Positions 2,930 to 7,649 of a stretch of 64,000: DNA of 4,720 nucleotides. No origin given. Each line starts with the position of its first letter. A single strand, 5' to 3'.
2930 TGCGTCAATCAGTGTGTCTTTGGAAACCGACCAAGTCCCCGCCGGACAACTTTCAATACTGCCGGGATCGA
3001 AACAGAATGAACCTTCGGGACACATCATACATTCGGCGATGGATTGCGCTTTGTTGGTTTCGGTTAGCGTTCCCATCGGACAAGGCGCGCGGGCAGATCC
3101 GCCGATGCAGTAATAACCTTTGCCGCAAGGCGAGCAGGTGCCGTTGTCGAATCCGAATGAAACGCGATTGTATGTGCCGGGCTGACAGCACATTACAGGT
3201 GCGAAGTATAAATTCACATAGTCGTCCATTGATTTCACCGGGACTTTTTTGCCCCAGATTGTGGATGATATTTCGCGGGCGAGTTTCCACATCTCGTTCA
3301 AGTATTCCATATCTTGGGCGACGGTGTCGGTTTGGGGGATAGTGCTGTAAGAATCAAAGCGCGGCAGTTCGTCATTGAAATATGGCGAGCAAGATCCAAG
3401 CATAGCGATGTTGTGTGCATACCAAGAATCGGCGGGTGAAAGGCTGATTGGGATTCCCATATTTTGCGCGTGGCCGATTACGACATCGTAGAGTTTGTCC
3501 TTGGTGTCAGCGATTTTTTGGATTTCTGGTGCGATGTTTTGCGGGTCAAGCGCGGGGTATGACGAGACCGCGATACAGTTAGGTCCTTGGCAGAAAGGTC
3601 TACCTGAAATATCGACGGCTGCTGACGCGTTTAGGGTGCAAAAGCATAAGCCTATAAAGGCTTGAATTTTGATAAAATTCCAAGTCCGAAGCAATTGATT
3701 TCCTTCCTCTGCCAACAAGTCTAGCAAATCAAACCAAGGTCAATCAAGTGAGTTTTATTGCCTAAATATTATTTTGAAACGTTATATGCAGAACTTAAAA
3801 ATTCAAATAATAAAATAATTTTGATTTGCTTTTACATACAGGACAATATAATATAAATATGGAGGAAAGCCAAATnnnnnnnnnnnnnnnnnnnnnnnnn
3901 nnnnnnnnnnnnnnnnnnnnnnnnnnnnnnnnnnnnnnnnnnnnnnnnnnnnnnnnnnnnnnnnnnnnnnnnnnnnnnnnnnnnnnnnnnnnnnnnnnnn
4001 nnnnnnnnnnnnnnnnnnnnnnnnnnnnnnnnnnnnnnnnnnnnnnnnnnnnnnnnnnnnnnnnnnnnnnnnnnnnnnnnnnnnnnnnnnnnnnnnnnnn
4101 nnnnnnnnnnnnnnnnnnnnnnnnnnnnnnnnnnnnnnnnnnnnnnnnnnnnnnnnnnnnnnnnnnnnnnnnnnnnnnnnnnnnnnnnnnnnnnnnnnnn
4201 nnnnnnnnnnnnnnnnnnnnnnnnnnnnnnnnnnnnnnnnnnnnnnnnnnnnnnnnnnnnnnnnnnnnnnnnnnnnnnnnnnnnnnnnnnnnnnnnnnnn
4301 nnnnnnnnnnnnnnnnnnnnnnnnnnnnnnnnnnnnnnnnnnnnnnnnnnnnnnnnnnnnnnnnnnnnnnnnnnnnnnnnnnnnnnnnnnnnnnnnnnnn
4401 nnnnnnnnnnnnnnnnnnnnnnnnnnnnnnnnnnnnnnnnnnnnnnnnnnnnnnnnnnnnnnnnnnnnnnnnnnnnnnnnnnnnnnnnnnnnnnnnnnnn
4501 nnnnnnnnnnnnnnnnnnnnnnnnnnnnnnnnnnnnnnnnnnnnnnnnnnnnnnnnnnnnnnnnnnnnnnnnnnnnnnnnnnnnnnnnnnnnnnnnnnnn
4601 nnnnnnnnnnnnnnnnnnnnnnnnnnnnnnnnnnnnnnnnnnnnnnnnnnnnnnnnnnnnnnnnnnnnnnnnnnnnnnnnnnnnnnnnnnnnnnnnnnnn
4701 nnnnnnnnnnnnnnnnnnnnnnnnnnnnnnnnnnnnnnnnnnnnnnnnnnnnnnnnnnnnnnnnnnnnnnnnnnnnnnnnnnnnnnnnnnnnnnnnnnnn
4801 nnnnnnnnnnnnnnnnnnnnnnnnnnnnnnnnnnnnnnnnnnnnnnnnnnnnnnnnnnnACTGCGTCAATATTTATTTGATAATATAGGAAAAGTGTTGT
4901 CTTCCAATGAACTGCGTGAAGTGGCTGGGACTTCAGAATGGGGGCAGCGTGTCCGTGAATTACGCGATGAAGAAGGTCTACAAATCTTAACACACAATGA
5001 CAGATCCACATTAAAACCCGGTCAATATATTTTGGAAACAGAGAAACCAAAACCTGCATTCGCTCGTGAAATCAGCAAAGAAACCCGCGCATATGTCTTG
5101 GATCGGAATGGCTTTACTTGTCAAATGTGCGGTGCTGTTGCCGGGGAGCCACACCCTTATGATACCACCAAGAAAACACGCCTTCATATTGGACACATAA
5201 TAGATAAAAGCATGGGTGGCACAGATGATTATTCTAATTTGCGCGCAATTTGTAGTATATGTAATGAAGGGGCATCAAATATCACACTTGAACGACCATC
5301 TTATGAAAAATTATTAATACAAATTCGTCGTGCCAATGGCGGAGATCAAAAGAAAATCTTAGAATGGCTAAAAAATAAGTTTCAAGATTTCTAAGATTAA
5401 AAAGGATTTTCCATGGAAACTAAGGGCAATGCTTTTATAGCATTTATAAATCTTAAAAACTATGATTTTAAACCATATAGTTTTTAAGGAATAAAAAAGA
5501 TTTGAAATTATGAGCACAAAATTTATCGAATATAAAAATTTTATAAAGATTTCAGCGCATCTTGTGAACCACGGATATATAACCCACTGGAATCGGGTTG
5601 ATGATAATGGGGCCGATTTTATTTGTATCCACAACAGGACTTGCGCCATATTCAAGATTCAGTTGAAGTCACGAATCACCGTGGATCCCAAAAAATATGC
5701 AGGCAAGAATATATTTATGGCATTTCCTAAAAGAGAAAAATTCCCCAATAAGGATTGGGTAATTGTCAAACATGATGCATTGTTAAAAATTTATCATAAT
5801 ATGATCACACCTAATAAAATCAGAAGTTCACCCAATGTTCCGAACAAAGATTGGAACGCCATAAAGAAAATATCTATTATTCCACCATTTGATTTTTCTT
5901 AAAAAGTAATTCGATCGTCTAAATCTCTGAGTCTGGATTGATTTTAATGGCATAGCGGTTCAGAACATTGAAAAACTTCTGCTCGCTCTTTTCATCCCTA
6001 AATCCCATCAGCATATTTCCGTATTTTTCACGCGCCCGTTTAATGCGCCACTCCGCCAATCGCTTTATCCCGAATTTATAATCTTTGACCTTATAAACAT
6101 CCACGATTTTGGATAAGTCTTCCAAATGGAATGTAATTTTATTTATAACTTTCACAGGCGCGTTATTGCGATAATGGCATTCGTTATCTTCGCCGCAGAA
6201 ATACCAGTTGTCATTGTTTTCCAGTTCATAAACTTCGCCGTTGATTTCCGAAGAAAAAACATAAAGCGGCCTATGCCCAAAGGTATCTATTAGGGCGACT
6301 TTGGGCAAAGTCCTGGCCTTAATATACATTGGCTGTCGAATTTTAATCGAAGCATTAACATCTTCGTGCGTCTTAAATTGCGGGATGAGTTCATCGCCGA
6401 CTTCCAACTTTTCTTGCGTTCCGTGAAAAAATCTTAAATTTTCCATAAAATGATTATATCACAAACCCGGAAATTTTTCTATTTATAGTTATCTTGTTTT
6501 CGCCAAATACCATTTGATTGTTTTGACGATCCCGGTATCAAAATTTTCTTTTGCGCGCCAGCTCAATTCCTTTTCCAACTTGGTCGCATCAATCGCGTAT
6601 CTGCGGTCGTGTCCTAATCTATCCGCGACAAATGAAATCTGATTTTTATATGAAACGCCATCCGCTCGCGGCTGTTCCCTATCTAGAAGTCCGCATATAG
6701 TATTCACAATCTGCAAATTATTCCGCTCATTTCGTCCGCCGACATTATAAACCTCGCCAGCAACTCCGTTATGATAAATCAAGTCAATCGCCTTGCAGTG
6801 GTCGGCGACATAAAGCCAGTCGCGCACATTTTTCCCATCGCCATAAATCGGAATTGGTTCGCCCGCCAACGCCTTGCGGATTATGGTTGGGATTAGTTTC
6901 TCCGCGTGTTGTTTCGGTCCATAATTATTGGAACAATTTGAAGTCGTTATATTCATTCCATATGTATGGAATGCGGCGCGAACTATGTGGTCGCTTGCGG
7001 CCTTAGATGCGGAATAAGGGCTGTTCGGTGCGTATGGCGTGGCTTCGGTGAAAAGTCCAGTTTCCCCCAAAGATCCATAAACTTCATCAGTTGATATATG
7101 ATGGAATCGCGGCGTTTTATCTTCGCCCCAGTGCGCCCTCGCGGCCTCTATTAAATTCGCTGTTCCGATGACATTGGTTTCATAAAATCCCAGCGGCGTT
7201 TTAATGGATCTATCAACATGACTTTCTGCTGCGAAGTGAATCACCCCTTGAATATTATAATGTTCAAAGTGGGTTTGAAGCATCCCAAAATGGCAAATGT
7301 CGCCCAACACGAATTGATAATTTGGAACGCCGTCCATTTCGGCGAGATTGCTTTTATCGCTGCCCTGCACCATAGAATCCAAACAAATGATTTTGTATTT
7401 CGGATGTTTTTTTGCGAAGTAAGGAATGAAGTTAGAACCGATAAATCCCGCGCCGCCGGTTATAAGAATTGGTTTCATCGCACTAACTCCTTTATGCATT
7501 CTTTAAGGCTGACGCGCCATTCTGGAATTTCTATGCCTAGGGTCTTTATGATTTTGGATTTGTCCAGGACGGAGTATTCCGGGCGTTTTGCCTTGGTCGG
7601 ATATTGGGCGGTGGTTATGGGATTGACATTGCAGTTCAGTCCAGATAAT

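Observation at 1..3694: Giant eukaryote-like cysteine-repeat protein (ephrin-receptor-like / GCC2_GCC3-type CPAGTWS repeats) with bacterial signal peptide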

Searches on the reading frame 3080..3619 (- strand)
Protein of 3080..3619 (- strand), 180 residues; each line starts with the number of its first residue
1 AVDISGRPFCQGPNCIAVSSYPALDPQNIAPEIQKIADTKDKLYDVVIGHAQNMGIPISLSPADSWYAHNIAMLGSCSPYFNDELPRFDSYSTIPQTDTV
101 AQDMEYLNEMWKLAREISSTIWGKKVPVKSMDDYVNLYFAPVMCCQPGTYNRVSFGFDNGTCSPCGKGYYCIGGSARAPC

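Call 33: search_protein_representatives(alignment_id=A2)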
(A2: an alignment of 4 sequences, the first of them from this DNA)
Query: 4 sequences, 175 profile positions. Proteins with E-value up to 0.001 (for the whole library): 7; up to 1e-10: 5; up to 1e-30: 2. The best 7 are listed.
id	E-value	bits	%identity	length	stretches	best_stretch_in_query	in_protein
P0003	5.8e-86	303.2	-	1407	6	4-175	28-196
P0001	4.2e-80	284.1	-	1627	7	1-175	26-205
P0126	1.1e-28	116.6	-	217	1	55-175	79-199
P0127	1.2e-28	116.5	-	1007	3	55-175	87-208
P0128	2.3e-26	109.0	-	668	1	23-175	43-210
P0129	1.9e-10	57.2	-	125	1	48-136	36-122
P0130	7.5e-04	35.8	-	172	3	135-171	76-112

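Call 44: find_related_loci(query=A2, collection=genome_contigs, flank=8000)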
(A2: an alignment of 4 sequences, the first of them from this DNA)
Query A2 (180 aa) in genome_contigs; peptide patterns used: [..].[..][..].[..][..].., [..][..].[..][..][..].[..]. (x = any residue, [..] = any of these).
46 stretches matched a pattern, but none encodes a relative of the query by tblastn (E <= 1e-3).

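Call 55: search_protein_families(library=pfam, proteins=[P0127, P0128], max_evalue=1)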
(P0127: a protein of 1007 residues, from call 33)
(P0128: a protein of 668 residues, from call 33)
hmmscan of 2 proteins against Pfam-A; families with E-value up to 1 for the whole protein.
P0127 (1007 aa): 2 families
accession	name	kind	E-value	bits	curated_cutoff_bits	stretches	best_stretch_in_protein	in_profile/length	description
PF07699.19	Ephrin_rec_like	-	2.5e-08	34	23.1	3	695-736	9-48/48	Tyrosine-protein kinase ephrin type A/B receptor-like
PF07562.20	NCD3G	-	0.0063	16.8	38.9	1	765-810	8-51/54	Nine Cysteines Domain of family 3 GPCR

P0128 (668 aa): 2 families
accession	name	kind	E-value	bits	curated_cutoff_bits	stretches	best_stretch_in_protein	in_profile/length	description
PF07699.19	Ephrin_rec_like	-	1.6e-08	34.7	23.1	2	293-335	1-42/48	Tyrosine-protein kinase ephrin type A/B receptor-like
PF23091.2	TNFR_ELAPOR1_6th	-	0.00021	21.6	33.2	4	420-445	12-36/41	ELAPOR1-like, TNF receptor-like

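Call 85: search_solved_structures(query=A2, max_evalue=1)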
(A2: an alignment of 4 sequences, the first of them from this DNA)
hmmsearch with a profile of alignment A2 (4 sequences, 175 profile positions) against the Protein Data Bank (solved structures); distinct sequences matched with E-value up to 1: 0.

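Call 87: find_related_loci(query=A2, collection=metagenome_contigs, flank=10000)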
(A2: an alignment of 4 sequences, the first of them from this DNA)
Query A2 (180 aa) in metagenome_contigs; peptide patterns used: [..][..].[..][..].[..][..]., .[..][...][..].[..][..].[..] (x = any residue, [..] = any of these).
600 stretches matched a pattern, but none encodes a relative of the query by tblastn (E <= 1e-3).

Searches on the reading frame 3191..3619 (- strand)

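Call 10: search_protein_families(library=pfam, proteins=[window:3191-3619:-], max_evalue=10)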
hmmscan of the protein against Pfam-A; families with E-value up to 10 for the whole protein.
seq(143 aa): 1 family
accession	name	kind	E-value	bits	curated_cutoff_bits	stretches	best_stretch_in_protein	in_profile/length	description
PF15122.11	TMEM206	-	0.18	11.3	27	1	34-115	33-112/296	TMEM206 protein family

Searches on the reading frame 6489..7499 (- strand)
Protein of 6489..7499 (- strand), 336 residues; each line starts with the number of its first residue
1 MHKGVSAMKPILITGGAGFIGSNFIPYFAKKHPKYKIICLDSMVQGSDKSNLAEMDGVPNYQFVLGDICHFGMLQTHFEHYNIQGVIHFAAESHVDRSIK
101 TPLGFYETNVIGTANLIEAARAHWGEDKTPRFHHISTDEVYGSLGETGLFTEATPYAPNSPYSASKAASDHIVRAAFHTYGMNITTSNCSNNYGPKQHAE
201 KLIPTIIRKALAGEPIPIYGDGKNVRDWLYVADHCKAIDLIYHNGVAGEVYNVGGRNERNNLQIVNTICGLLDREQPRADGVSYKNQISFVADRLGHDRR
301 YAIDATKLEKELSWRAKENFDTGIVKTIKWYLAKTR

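Call 11: search_protein_families(library=ncbifam, proteins=[window:6489-7499:-])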
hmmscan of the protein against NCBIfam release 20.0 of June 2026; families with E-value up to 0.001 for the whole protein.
window:6489-7499:- (336 aa): 25 families
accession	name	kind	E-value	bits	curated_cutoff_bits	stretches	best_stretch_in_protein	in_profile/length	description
TIGR01181.1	dTDP_gluc_dehyt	equivalog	1.9e-131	437.9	365.1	1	11-334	2-314/321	dTDP-glucose 4,6-dehydratase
NF007490.0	PRK10084.1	subfamily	5.4e-115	384.2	649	1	11-335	3-338/361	dTDP-glucose 4,6-dehydratase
NF007582.0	PRK10217.1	equivalog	4.3e-113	378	698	1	8-334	1-334/355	dTDP-glucose 4,6-dehydratase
TIGR04180.1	EDH_00030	hypoth_equivalog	1.3e-36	126.2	475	1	11-274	1-258/297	NAD-dependent 4,6-dehydratase LegB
TIGR01179.1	galE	equivalog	1.6e-36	125.8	262.3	1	11-331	2-325/332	UDP-glucose 4-epimerase GalE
TIGR02622.1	CDP_4_6_dhtase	equivalog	2.8e-27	95.8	278.45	1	9-332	5-331/352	CDP-glucose 4,6-dehydratase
NF007956.0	PRK10675.1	subfamily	5.1e-25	88.3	394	1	11-331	3-329/338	UDP-glucose 4-epimerase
NF011728.1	PRK15181.1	equivalog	7.5e-22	77.8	760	1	3-334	10-340/348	Vi polysaccharide biosynthesis UDP-N-acetylglucosaminuronic acid C-4 epimerase TviC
TIGR02197.1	heptose_epim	equivalog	4.2e-21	75.4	274.6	1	11-332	1-314/316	ADP-glyceromanno-heptose 6-epimerase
TIGR01472.1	gmd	equivalog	2.6e-17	63.1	415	1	64-244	59-241/342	GDP-mannose 4,6-dehydratase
TIGR03466.1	HpnA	hypoth_equivalog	4.7e-14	52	367.65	1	11-278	3-252/327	hopanoid-associated sugar epimerase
NF042422.1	oxyalk_red_OleD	equivalog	7.4e-12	45.3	580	1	11-271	3-249/329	2-alkyl-3-oxoalkanoate reductase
TIGR03589.1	PseB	equivalog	7.9e-12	44.8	407.75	1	9-122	5-114/324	UDP-N-acetylglucosamine 4,6-dehydratase (inverting)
NF047922.1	GDPFucSynFcl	equivalog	4.1e-11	42.9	500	1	101-334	73-304/308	GDP-L-fucose synthase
TIGR01214.1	rmlD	equivalog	8.7e-11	41.4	224.05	1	11-221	2-178/285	dTDP-4-dehydrorhamnose reductase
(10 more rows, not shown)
